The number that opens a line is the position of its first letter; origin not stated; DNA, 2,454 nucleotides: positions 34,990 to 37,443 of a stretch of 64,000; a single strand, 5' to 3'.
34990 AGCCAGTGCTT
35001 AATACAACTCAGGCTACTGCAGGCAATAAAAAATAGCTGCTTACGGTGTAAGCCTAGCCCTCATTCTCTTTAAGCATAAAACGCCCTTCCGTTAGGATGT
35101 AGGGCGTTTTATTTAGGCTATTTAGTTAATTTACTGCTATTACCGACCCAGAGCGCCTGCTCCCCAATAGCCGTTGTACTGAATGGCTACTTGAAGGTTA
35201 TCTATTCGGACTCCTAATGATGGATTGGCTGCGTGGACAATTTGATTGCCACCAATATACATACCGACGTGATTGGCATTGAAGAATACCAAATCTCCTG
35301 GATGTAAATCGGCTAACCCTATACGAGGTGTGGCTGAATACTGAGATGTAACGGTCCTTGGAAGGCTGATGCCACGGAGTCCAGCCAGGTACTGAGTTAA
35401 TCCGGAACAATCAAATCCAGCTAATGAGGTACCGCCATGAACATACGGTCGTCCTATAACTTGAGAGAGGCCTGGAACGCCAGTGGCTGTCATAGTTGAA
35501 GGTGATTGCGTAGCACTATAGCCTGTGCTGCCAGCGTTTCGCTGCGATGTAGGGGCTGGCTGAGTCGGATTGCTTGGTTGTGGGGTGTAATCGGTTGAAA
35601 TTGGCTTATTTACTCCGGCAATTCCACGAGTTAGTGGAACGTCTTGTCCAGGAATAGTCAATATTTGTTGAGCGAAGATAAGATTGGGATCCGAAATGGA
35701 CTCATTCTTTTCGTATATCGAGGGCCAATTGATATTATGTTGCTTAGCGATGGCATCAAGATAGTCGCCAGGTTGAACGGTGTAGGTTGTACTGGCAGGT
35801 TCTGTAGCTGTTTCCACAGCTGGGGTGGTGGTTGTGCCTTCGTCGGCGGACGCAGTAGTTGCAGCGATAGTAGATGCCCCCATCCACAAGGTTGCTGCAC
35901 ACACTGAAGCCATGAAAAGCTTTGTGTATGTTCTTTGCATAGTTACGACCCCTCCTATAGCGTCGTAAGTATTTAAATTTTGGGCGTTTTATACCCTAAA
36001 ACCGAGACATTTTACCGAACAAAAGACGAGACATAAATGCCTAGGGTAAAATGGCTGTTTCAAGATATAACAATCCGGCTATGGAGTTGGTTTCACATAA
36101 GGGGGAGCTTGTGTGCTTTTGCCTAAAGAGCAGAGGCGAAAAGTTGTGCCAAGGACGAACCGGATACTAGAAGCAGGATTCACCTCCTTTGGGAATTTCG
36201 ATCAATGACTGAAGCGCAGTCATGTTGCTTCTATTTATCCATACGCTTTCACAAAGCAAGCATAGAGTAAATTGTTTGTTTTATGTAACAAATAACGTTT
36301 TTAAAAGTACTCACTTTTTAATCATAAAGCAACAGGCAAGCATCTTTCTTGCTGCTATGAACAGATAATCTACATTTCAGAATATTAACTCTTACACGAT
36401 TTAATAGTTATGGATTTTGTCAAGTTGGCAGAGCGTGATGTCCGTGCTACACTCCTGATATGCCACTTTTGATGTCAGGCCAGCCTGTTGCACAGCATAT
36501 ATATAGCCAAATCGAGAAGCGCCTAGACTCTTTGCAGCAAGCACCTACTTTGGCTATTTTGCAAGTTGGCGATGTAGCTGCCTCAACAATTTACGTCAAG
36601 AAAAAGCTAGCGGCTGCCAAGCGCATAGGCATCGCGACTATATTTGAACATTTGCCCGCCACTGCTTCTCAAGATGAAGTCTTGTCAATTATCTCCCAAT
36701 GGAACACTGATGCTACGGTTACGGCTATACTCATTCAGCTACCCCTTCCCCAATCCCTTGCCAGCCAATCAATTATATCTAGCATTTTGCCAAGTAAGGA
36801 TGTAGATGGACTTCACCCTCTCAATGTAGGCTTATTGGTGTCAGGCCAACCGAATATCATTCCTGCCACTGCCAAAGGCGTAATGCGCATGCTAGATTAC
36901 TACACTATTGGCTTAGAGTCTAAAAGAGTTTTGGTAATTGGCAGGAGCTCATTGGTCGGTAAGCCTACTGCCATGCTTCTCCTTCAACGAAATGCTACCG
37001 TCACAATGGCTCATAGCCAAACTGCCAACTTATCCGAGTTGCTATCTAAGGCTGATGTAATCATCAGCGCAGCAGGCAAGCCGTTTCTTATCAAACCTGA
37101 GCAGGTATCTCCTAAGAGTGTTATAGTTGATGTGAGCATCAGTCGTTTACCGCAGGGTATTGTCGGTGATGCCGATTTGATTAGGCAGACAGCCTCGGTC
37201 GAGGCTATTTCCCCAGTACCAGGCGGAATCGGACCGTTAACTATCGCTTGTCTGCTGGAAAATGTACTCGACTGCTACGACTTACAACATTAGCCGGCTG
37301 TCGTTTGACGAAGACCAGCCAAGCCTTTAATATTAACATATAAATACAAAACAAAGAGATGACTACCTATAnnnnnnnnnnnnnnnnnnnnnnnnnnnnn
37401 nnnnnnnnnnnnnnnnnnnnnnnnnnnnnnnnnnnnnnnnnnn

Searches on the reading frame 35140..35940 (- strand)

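Call 56: search_protein_families(library=pfam, proteins=[window:35140-35940:-], max_evalue=0.001)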
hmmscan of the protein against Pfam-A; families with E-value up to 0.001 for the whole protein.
window:35140-35940:- (266 aa): 2 families
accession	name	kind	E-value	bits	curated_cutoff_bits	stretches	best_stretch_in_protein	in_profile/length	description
PF00877.26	NLPC_P60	-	1.8e-23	82.9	23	1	163-259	1-101/105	NlpC/P60 family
PF01476.26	LysM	-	4.8e-11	42.9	20.9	1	53-97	1-43/43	LysM domain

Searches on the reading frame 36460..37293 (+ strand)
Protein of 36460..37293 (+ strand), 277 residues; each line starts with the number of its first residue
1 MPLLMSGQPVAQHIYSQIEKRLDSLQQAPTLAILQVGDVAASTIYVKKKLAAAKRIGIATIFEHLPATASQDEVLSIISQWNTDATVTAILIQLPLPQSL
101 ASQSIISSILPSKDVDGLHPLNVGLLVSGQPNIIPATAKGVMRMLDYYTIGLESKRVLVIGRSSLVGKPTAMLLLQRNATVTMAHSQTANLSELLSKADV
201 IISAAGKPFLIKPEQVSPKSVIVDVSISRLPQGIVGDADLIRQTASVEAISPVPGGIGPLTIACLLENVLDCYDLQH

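Call 56: search_protein_families(library=pfam, proteins=[window:36460-37293:+], max_evalue=0.001)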
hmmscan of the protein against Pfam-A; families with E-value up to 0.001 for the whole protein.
window:36460-37293:+ (277 aa): 3 families
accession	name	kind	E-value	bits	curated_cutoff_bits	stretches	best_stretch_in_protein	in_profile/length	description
PF02882.25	THF_DHG_CYH_C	-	8e-54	181.7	27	1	119-274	1-157/160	Tetrahydrofolate dehydrogenase/cyclohydrolase, NAD(P)-binding domain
PF00763.28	THF_DHG_CYH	-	1.9e-30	106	32.8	1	5-116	1-115/115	Tetrahydrofolate dehydrogenase/cyclohydrolase, catalytic domain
PF01262.27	AlaDh_PNT_C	-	0.00027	20.8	23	1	179-228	73-131/214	Alanine dehydrogenase/PNT, C-terminal domain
